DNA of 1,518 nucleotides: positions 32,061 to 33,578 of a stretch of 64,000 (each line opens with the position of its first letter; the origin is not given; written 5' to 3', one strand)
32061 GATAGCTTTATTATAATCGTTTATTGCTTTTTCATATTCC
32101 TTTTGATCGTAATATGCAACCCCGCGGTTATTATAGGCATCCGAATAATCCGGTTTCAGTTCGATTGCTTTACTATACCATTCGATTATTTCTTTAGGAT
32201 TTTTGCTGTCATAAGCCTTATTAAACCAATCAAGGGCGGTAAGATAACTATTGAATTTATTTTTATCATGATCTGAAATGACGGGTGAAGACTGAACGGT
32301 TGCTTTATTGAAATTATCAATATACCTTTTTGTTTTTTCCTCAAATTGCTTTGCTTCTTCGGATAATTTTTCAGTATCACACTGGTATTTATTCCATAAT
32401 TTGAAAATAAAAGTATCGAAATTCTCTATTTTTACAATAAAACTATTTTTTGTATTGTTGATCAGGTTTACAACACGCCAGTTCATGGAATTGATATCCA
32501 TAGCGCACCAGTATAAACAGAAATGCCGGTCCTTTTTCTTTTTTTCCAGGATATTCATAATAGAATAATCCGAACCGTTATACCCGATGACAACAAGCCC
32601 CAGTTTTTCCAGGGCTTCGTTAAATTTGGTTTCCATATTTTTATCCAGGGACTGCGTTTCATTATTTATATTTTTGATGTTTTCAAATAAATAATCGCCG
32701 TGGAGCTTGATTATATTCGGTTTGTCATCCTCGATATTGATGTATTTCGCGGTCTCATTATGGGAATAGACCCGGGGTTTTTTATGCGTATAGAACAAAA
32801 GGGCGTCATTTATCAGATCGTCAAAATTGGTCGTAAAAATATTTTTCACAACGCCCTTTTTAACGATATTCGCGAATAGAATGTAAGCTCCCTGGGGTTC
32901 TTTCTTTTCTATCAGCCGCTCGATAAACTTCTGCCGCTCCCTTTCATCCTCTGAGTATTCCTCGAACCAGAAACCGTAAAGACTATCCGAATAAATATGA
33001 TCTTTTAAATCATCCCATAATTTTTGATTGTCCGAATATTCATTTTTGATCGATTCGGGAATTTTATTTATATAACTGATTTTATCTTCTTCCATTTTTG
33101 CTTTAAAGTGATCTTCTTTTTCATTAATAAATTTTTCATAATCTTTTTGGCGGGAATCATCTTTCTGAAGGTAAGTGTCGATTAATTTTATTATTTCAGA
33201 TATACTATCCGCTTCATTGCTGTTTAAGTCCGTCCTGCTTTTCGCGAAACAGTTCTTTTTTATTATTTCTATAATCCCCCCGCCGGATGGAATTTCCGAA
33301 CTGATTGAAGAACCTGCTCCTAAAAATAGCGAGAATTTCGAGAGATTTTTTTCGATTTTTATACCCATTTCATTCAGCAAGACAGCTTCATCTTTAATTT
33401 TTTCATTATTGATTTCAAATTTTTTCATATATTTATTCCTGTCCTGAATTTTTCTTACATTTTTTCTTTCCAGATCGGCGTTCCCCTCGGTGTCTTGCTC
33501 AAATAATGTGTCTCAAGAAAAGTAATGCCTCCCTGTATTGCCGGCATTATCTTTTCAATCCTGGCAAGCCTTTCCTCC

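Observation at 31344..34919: J-domain / J-domain / SIR2-TPR cassette: candidate undescribed NADase-type defence or stress module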

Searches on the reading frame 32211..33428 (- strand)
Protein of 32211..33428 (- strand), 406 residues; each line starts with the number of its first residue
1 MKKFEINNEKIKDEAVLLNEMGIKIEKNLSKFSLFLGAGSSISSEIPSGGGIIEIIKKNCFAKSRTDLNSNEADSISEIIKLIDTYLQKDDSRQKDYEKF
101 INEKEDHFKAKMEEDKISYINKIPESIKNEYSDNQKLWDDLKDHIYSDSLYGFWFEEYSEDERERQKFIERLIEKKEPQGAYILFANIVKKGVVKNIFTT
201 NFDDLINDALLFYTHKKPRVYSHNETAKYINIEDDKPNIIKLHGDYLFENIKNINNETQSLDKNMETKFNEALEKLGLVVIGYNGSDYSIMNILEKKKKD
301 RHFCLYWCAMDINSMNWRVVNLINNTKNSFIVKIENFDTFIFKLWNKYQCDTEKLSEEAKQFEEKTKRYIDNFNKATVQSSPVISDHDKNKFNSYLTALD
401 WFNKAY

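Call 12: find_homologous_proteins(query=window:32211-33428:-, max_evalue=0.001)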
Query seq(406 aa) (406 aa): 363 proteins with E <= 0.001 among 5856 candidates; the best 120 are listed.
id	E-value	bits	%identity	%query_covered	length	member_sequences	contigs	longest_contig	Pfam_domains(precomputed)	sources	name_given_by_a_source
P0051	1.9e-138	480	60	95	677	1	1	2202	PF13431.13,PF23914.2,PF13414.13,PF13428.13,PF13374.13,PF14559.13,PF25575.1,PF13371.13,PF13289.13,PF00515.35,PF13424.13,PF21033.5,PF13432.13,PF13181.13,PF01239.29,PF07719.24,PF13174.13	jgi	jgi:tetratricopeptide (TPR) repeat protein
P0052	1.6e-109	385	47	99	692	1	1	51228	PF13431.13,PF23914.2,PF25062.2,PF13414.13,PF13176.13,PF12569.15,PF13428.13,PF13374.13,PF14559.13,PF25575.1,PF10516.16,PF13371.13,PF13289.13,PF00515.35,PF13424.13,PF21033.5,PF13432.13,PF13181.13,PF01239.29,PF07719.24,PF13174.13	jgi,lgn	jgi:tetratricopeptide (TPR) repeat protein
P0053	1.8e-109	385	54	91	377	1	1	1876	PF13289.13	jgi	-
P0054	3.7e-95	338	44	99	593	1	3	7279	PF13431.13,PF13414.13,PF13371.13,PF13289.13,PF00515.35,PF13424.13,PF13432.13,PF13428.13,PF13181.13,PF07719.24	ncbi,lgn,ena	-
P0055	5.9e-95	337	46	97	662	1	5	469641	PF25063.1,PF13431.13,PF23914.2,PF13414.13,PF13176.13,PF13428.13,PF13374.13,PF14559.13,PF13371.13,PF13289.13,PF00515.35,PF12895.14,PF13424.13,PF21033.5,PF13432.13,PF13181.13,PF07719.24,PF13174.13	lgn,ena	-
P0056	1.0e-94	336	44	99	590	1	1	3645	PF13431.13,PF13414.13,PF13289.13,PF00515.35,PF13424.13,PF13432.13,PF13428.13,PF13181.13,PF07719.24,PF13374.13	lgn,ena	-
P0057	3.7e-94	334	45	92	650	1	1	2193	PF13431.13,PF23914.2,PF13414.13,PF12569.15,PF13428.13,PF13374.13,PF14559.13,PF13371.13,PF13289.13,PF00515.35,PF12895.14,PF13424.13,PF21033.5,PF13432.13,PF13181.13,PF07719.24,PF13174.13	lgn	-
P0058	3.4e-92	328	43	99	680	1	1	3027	PF13431.13,PF13414.13,PF13371.13,PF13289.13,PF00515.35,PF13424.13,PF21033.5,PF13432.13,PF13428.13,PF13181.13,PF07719.24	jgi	jgi:Flp pilus assembly protein TadD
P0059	1.7e-90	322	44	96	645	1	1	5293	PF13431.13,PF23914.2,PF13414.13,PF13176.13,PF13428.13,PF14559.13,PF13371.13,PF13289.13,PF00515.35,PF12895.14,PF13424.13,PF13432.13,PF13181.13,PF07719.24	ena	-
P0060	2.7e-90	322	43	100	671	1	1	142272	PF13431.13,PF13414.13,PF13176.13,PF13428.13,PF13374.13,PF14559.13,PF25575.1,PF13371.13,PF13289.13,PF00515.35,PF13424.13,PF13432.13,PF13181.13,PF07719.24,PF13174.13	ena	-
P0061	5.4e-90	321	44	97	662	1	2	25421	PF13431.13,PF13414.13,PF13371.13,PF13289.13,PF00515.35,PF13424.13,PF13432.13,PF13428.13,PF13181.13,PF07719.24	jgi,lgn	jgi:tetratricopeptide (TPR) repeat protein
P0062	1.1e-89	320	41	99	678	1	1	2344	PF13431.13,PF13414.13,PF13428.13,PF13374.13,PF14559.13,PF13371.13,PF13289.13,PF00515.35,PF13424.13,PF21033.5,PF13432.13,PF13181.13,PF07719.24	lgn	-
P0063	4.0e-89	318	46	87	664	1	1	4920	PF13431.13,PF13414.13,PF13289.13,PF00515.35,PF13424.13,PF13181.13,PF07719.24,PF13374.13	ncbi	-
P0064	5.1e-89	317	45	92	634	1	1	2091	PF25063.1,PF13431.13,PF13414.13,PF13176.13,PF13428.13,PF13374.13,PF14559.13,PF25575.1,PF13371.13,PF13289.13,PF00515.35,PF12895.14,PF13424.13,PF13432.13,PF13181.13,PF07719.24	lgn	-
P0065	2.7e-87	312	42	93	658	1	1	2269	PF13431.13,PF13414.13,PF13176.13,PF13428.13,PF13374.13,PF14559.13,PF13289.13,PF00515.35,PF13424.13,PF13432.13,PF13181.13,PF07719.24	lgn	-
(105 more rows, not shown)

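Call 23: find_related_loci(query=A1, collection=genome_contigs, flank=10000)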
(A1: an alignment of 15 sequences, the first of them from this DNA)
Query A1 (380 aa) in genome_contigs; peptide patterns used: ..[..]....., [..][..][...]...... (x = any residue, [..] = any of these).
249 stretches matched a pattern; 185 encode a relative of the query (tblastn E <= 1e-3); the best 80 are kept; 80 distinct loci.
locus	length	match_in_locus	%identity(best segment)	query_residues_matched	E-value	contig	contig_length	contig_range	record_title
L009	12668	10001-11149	46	3-375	6e-99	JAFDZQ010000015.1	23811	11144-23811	MAG: Bacteroidetes bacterium isolate SZAS-88 BACT-KAN-9__15__length-23811, whole genome shotgun sequence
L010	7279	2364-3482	46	1-375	2e-98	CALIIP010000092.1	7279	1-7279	MAG: uncultured Flavobacteriaceae bacterium isolate R3_Bin_METABAT__56_1 genome assembly, contig: c_000000363439, whole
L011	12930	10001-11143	45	3-373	5e-98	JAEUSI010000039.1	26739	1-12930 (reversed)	MAG: Ignavibacteria bacterium isolate new MAG-299 NODE_39_length_26739_cov_4.014102, whole genome shotgun sequence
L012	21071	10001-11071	45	26-373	1e-93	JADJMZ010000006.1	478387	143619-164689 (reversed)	MAG: Ignavibacteria bacterium isolate EsbW_18-Q3-R4-48_MAXAC.017 tig00004740-10-4795130, whole genome shotgun sequence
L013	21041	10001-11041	46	30-379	3e-91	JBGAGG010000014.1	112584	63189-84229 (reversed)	MAG: Ignavibacteria bacterium isolate MAG_MBR_H125.35 MBRH125-35_opera_contig_878, whole genome shotgun sequence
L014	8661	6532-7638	42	6-377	2e-91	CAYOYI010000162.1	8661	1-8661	MAG TPA_asm: uncultured Chitinophagaceae bacterium isolate SRP237561_co1_268 genome assembly, contig: NODE_16280_length_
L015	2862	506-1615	42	6-379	1e-91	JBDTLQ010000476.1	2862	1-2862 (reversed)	MAG: Ignavibacteria bacterium isolate cluster3_bin.105 NODE_238074_length_2862_cov_7.406128, whole genome shotgun sequen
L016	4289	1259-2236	46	2-349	8e-87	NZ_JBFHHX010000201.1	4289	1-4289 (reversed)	MAG: Lutibacter sp. isolate Mix_sand07.2021.05.G.23 k141_2358978_length_4289_cov_141.0906, whole genome shotgun sequence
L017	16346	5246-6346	40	4-375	5e-86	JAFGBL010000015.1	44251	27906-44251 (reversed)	MAG: Bacteroidales bacterium isolate Zod_Metabat.1032 k87_332068, whole genome shotgun sequence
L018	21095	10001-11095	43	6-375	9e-86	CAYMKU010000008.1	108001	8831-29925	MAG TPA_asm: uncultured Ignavibacteriaceae bacterium isolate SRP173033_co3_15 genome assembly, contig: NODE_106_length_1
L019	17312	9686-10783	44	5-379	9e-86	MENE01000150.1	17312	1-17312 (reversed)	MAG: Bacteroidetes bacterium GWA2_31_9b gwa2_scaffold_5515, whole genome shotgun sequence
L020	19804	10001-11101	42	6-379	2e-84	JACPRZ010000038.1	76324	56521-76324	MAG: Bacteroidetes bacterium isolate NC_groundwater_692_Ag_S-0.2um_43_10 S36_SO-2_scaffold_302638, whole genome shotgun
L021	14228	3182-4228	43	28-380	2e-83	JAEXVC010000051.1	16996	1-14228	MAG: Bacteroidetes bacterium isolate OH_HBrB_56 k127_364602, whole genome shotgun sequence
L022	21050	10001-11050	40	30-379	2e-83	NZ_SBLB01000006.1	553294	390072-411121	Spirosoma sordidisoli strain TY50 Scaffold6, whole genome shotgun sequence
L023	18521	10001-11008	44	6-349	1e-81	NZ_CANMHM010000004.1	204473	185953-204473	Uncultured Polaribacter sp. isolate 3-1089-G.fasta NODE_4, whole genome shotgun sequence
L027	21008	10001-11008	45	27-370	1e-79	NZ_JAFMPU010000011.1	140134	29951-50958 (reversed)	Seonamhaeicola sp. NFXS20 NFXS20_11, whole genome shotgun sequence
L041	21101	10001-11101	33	5-348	1e-47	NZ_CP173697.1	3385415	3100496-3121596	Roseburia faecis strain JCM 17581 chromosome, complete genome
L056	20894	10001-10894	28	8-361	2e-37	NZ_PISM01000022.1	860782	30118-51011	Stutzerimonas kunmingensis strain BUN14 Contig_22, whole genome shotgun sequence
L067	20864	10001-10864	29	29-373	8e-36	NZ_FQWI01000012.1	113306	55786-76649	Pectobacterium carotovorum strain DSM 30168, whole genome shotgun sequence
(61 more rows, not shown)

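Call 29: search_protein_families(library=pfam, alignment_id=A2, max_evalue=0.00001)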
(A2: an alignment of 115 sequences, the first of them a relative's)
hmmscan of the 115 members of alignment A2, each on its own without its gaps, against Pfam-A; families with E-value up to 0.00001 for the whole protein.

A. member 1, L009:6715-7029:+ (105 aa): 0 families

B. families by the number of members that match (of 115 scanned): 157 families (the first 25 are shown)
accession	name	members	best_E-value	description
PF18962.6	Por_Secre_tail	5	1.8e-12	Secretion system C-terminal sorting domain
PF02110.20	HK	3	2.3e-82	Hydroxyethylthiazole kinase family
PF02581.23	TMP-TENI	3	2.6e-51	Thiamine monophosphate synthase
PF14321.11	DUF4382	3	5.7e-38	Domain of unknown function (DUF4382)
PF02687.27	FtsX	3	1.1e-24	FtsX-like permease C-terminal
PF01256.23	Carb_kinase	3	6.3e-10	NAD(P)H-hydrate dehydratase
PF08543.17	Phos_pyr_kin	3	5.9e-08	Phosphomethylpyrimidine kinase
PF00578.27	AhpC-TSA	2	1e-41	AhpC/TSA family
PF12704.14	MacB_PCD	2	1.9e-31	MacB-like periplasmic core domain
PF08534.16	Redoxin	2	4.1e-27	Redoxin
PF00589.27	Phage_integrase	2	3e-25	Phage integrase family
PF13304.12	AAA_21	2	6.5e-19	AAA domain, putative AbiEii toxin, Type IV TA system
PF03099.24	BPL_LplA_LipB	2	1.3e-15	Biotin/lipoate A/B protein ligase family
PF01494.25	FAD_binding_3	2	1.8e-15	FAD binding domain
PF13715.12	CarbopepD_reg_2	2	8.2e-12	CarboxypepD_reg-like domain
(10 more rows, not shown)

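Call 30: search_protein_families(library=padloc, alignment_id=A2, max_evalue=0.00001)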
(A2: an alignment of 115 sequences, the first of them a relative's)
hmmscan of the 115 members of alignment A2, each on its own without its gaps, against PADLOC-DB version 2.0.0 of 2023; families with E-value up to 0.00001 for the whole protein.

A. member 1, L009:6715-7029:+ (105 aa): 0 families

B. families by the number of members that match (of 115 scanned): 257 families (the first 25 are shown)
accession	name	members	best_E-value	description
PDLC02979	AriA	2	2.9e-43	-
PDLC04135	mad3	2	8.6e-29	mads_3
PDLC02980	AriA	2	1.6e-20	-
PDLC02915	ATPase-Toprim_I-B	2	3.1e-20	-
PDLC02914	ATPase-Toprim_I-B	2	6.2e-16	-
PDLC04239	PDC-M01A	2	1.2e-11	-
PDLC04164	AriA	2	7.5e-09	-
PDLC03859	LmuB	2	1.6e-07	-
PDLC02861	DpdF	1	6.4e-193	DpdF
PDLC02864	DpdF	1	9.9e-184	DpdF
PDLC03224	MTase_II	1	1.6e-141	Type II methyltransferase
PDLC03802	RTasHel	1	7.6e-129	DRT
PDLC02870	DpdF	1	1.2e-123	DpdF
PDLC03415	REase_II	1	1.7e-122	Type II restriction enzyme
PDLC00114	GajB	1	7.8e-115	UrvD helicase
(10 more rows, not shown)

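Call 33: search_solved_structures(query=A1, max_evalue=0.01, show_alignments=2)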
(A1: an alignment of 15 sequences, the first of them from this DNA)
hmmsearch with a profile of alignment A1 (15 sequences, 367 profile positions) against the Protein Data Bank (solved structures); distinct sequences matched with E-value up to 0.01: 7.
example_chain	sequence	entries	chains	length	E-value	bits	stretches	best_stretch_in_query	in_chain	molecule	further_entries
8jkz_A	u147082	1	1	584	1.6e-33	119.5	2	149-358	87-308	Sir2 superfamily protein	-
8jl0_A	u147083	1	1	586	1.7e-33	119.5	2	149-358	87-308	Sir2 superfamily protein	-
8in8_B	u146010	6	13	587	1.7e-33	119.5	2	149-358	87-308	Sir2 superfamily protein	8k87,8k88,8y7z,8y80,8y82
8zsf_D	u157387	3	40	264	3.8e-12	49.2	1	189-297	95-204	Sir2 family NAD-dependent protein deacetylase | KomC, SIR2 domain protein, NADase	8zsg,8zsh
9xvc_H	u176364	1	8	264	1.7e-10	43.8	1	189-297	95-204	KomC(H146N), a SIR2-domain NADase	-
8zsi_E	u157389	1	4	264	2e-10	43.6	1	189-297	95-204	Sir2 family NAD-dependent protein deacetylase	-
9v0g_E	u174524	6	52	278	0.0057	19.1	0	195-297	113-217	NAD-dependent protein deacetylase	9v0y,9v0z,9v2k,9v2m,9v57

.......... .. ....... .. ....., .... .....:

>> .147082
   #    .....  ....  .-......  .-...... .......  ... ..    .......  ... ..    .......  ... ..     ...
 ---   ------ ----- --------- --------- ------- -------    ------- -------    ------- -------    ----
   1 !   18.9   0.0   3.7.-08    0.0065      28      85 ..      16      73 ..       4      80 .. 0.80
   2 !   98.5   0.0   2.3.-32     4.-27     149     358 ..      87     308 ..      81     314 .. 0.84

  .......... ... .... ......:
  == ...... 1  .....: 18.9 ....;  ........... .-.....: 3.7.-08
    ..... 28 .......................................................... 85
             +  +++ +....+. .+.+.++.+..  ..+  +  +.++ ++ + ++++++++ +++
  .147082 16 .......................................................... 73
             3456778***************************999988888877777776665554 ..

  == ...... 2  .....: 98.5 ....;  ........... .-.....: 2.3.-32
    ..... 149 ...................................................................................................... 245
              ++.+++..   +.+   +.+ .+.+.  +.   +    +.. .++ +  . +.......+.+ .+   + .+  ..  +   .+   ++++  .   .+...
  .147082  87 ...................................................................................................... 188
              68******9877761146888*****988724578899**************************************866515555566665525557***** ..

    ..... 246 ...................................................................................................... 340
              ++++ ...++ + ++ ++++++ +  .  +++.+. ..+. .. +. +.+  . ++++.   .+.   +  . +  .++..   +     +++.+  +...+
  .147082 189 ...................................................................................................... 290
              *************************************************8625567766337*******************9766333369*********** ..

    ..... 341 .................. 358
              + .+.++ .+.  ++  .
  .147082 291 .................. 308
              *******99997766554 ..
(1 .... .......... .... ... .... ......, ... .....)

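Call 37: find_encoding_contigs(protein=P0052, flank=8000, max_places=2)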
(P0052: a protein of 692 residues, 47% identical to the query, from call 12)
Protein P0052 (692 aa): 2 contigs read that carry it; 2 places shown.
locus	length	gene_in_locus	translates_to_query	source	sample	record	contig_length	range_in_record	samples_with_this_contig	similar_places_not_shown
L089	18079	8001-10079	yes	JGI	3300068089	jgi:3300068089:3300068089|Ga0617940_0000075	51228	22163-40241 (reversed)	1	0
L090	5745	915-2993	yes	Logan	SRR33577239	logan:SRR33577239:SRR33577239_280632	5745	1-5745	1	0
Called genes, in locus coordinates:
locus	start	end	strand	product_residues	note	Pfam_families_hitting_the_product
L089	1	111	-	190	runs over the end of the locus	PF01558:POR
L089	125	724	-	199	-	PF00633:HHH (faint), PF21176:RecR_HhH, PF02132:RecR_ZnF (weak), PF13662:Toprim_4, PF01751:Toprim, PF21175:RecR_C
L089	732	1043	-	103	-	PF02575:YbaB_DNA_bd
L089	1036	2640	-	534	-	PF05496:RuvB_N (faint), PF13177:DNA_pol3_delta2, PF00004:AAA, PF22608:DNAX_ATPase_lid, PF12169:DNA_pol3_gamma3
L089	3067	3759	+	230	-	PF00392:GntR, PF07729:FCD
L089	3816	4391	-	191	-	PF05685:Uma2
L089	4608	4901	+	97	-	PF04365:BrnT_toxin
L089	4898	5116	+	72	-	PF12441:CopG_antitoxin, PF14384:BrnA_antitoxin (weak)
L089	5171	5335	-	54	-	PF28317:Lant_leader_dom (weak)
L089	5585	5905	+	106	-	-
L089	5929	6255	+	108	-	-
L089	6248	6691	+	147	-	PF07022:Phage_CI_repr (weak), PF12844:HTH_19, PF01381:HTH_3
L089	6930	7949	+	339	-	PF11348:DUF3150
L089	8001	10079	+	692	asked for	PF13289:SIR2_2, PF00515:TPR_1, PF00515:TPR_1, PF13414:TPR_11, PF00515:TPR_1, PF07719:TPR_2, PF13414:TPR_11, PF13424:TPR_12, +27 more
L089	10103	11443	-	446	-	PF02310:B12-binding (weak), PF04055:Radical_SAM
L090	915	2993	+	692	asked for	PF13289:SIR2_2, PF00515:TPR_1, PF00515:TPR_1, PF13414:TPR_11, PF00515:TPR_1, PF07719:TPR_2, PF13414:TPR_11, PF13424:TPR_12, +27 more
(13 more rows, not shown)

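Call 38: find_encoding_contigs(protein=P0055, flank=8000, max_places=2)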
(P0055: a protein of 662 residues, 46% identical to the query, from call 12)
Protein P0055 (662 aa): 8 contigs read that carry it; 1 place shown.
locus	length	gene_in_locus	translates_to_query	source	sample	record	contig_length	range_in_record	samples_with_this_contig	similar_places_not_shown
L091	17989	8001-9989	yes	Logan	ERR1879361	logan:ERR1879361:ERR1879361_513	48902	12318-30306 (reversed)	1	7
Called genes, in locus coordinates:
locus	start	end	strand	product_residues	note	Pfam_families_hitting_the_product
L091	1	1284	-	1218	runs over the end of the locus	PF07992:Pyr_redox_2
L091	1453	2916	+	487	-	PF00171:Aldedh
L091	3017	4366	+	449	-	PF00202:Aminotran_3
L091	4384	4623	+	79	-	-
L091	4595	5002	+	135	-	PF13470:PIN_3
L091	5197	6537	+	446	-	PF02133:Transp_cyt_pur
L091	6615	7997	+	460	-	PF07969:Amidohydro_3 (weak), PF01979:Amidohydro_1, PF07969:Amidohydro_3 (weak)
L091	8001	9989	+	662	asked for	PF13289:SIR2_2, PF00515:TPR_1, PF07719:TPR_2, PF13181:TPR_8 (weak), PF13432:TPR_16 (weak), PF12895:ANAPC3, PF13414:TPR_11 (weak), PF14559:TPR_19 (weak), +11 more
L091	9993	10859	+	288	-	PF00795:CN_hydrolase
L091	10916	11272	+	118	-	PF05635:23S_rRNA_IVP, PF22296:bAvd (weak)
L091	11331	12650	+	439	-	PF14691:Fer4_20, PF00070:Pyr_redox (faint), PF03486:HI0933_like (faint), PF07992:Pyr_redox_2, PF13450:NAD_binding_8 (weak), PF13738:Pyr_redox_3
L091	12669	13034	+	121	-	PF05635:23S_rRNA_IVP, PF22296:bAvd (weak)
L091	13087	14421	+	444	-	PF01180:DHO_dh, PF01207:Dus, PF12837:Fer4_6 (faint), PF12797:Fer4_2 (faint), PF00037:Fer4 (faint), PF12838:Fer4_7, PF14697:Fer4_21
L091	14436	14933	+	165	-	-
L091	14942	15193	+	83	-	PF14357:DUF4404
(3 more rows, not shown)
